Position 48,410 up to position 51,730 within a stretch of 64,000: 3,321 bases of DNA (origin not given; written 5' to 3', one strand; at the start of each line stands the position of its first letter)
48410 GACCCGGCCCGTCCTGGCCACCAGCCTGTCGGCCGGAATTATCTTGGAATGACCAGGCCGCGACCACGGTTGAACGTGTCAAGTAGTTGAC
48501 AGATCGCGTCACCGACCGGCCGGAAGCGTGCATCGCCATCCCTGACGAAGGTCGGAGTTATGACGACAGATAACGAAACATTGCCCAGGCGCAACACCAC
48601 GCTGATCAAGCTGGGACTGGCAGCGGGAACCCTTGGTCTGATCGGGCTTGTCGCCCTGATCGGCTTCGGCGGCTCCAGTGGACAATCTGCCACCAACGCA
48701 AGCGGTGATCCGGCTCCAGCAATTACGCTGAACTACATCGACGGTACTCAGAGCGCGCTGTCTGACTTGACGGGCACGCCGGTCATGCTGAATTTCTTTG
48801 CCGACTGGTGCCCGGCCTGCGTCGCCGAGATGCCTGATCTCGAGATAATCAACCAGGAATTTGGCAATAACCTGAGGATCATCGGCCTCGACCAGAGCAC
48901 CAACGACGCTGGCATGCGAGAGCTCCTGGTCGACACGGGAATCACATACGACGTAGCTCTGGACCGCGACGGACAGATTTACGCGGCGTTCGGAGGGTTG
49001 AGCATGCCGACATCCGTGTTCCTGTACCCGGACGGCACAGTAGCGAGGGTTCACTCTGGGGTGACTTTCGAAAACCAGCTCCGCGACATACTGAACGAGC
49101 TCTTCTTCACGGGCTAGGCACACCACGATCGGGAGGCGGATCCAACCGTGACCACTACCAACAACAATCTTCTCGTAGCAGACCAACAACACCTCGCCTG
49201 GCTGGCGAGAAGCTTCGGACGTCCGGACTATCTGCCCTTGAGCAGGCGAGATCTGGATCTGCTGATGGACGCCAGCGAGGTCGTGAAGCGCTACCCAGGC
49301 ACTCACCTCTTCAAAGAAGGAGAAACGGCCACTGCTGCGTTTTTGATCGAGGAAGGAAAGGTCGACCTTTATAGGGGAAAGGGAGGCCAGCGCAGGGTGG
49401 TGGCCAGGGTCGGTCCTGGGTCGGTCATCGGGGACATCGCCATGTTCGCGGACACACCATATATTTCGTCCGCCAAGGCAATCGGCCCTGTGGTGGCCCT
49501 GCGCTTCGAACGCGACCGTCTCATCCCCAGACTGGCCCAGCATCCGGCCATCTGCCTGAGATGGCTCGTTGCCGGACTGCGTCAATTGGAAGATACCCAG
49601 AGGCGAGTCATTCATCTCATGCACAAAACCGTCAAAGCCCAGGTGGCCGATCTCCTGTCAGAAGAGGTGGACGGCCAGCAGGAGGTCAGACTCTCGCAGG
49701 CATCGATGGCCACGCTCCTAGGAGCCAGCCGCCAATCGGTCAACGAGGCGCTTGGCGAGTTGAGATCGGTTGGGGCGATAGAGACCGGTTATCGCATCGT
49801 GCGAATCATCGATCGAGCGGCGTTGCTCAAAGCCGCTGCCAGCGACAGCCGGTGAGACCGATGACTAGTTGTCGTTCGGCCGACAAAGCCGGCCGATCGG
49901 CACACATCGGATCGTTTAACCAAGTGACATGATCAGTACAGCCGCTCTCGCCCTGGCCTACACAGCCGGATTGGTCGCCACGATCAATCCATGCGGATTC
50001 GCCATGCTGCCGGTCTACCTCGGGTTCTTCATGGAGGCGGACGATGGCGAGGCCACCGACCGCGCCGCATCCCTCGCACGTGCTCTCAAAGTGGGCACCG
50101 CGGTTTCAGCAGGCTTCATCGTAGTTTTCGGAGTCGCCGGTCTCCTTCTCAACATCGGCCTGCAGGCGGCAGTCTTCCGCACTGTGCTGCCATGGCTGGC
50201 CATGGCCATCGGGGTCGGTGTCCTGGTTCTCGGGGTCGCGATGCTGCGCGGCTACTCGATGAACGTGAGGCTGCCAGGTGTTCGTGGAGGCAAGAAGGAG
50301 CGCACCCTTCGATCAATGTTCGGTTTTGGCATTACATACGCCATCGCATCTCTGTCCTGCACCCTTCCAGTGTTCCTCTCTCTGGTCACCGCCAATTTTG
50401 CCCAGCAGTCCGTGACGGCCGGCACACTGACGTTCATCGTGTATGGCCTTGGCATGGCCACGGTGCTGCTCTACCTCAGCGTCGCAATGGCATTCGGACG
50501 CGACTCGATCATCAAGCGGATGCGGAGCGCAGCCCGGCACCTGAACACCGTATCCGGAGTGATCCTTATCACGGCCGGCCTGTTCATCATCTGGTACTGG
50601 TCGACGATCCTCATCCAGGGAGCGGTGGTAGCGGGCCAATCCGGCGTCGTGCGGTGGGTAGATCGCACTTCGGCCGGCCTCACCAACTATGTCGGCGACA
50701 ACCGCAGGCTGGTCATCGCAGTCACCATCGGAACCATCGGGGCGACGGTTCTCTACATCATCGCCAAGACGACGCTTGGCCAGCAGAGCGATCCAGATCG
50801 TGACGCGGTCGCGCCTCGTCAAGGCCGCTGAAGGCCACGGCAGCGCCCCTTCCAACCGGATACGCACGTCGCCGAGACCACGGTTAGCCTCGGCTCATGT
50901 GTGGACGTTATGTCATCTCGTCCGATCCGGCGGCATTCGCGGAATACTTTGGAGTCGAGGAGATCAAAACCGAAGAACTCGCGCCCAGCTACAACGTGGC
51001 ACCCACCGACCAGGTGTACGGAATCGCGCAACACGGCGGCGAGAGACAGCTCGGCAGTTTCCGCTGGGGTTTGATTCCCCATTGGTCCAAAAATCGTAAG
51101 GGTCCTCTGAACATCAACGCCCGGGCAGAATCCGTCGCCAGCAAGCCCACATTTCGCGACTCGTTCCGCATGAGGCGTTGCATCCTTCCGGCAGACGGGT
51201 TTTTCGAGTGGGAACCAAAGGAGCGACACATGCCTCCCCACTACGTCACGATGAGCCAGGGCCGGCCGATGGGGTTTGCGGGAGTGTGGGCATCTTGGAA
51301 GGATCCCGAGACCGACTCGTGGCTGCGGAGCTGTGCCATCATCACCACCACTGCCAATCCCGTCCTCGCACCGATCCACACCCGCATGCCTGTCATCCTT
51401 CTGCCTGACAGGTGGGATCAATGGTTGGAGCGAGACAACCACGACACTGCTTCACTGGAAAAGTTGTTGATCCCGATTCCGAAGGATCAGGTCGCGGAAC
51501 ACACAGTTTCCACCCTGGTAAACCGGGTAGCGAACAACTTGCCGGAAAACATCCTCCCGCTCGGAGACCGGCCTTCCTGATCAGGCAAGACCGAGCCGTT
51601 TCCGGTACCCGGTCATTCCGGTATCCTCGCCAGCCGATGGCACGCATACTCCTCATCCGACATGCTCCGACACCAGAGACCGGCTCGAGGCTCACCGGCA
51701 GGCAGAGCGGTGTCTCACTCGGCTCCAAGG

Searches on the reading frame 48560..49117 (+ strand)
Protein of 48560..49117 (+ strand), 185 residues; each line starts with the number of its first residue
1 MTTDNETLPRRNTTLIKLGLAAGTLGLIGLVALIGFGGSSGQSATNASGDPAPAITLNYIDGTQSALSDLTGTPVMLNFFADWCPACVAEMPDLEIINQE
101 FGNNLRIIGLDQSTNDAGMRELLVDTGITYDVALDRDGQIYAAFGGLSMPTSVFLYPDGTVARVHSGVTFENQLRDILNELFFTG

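Call 36: search_protein_families(library=pfam, proteins=[window:48560-49117:+], max_evalue=0.001)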
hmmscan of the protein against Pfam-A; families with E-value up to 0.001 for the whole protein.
window:48560-49117:+ (185 aa): 4 families
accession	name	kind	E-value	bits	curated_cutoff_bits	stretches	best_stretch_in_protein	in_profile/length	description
PF00578.27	AhpC-TSA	-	3.7e-18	66.1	26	1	49-162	2-122/124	AhpC/TSA family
PF08534.16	Redoxin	-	9.1e-17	61.7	26.6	1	48-169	2-136/148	Redoxin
PF13905.12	Thioredoxin_8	-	4.5e-06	27.3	27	1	72-161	1-94/94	Thioredoxin-like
PF00085.26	Thioredoxin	-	1e-05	25.9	23.5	1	72-121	18-67/103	Thioredoxin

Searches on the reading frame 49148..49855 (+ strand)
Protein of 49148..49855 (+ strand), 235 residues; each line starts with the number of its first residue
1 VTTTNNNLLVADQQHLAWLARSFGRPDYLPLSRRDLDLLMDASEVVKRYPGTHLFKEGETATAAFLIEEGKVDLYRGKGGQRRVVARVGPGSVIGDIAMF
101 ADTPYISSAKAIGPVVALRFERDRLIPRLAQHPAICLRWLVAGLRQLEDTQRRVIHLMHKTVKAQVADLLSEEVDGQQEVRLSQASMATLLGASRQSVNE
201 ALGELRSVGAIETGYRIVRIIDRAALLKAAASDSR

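Call 36: search_protein_families(library=pfam, proteins=[window:49148-49855:+], max_evalue=0.001)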
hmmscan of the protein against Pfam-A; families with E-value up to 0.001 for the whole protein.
window:49148-49855:+ (235 aa): 2 families
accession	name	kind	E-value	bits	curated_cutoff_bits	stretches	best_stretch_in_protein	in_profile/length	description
PF00027.35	cNMP_binding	-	1.6e-17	63.7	27.5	1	49-126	5-83/89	Cyclic nucleotide-binding domain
PF13545.12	HTH_Crp_2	-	4.5e-12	46.2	27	1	166-228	3-69/70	Crp-like helix-turn-helix domain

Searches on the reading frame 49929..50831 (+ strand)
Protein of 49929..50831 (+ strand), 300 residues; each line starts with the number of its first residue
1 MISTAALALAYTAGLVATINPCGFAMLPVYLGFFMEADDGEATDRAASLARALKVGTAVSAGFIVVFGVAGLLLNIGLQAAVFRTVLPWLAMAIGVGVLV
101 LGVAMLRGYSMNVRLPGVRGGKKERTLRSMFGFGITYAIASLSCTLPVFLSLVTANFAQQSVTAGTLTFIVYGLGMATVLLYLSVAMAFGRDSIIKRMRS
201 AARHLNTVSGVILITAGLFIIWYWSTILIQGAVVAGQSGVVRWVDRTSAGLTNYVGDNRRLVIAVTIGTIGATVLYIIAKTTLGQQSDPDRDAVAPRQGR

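Call 36: search_protein_families(library=pfam, proteins=[window:49929-50831:+], max_evalue=0.001)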
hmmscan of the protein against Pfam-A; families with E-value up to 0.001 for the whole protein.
window:49929-50831:+ (300 aa): 2 families
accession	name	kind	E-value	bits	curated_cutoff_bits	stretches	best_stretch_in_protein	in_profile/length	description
PF02683.22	DsbD_TM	-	3.2e-09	36.8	27.1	1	6-220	4-214/219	Cytochrome C biogenesis protein transmembrane domain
PF02460.24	Patched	-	0.00066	19.9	23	1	56-145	32-114/156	Patched SSD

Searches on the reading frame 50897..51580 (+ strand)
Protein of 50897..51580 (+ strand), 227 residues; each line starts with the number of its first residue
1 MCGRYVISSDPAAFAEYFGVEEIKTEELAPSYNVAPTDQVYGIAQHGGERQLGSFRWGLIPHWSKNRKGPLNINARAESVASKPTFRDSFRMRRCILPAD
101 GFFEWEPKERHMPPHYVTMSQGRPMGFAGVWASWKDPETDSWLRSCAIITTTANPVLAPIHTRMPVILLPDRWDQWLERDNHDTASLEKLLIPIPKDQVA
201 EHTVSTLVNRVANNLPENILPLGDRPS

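Call 36: search_protein_families(library=pfam, proteins=[window:50897-51580:+], max_evalue=0.001)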
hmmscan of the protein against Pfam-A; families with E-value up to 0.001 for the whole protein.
window:50897-51580:+ (227 aa): 1 family
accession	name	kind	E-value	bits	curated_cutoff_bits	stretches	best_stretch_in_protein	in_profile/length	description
PF02586.19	SRAP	-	5.9e-71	238.8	27.1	1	1-211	1-214/214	SOS response associated peptidase (SRAP)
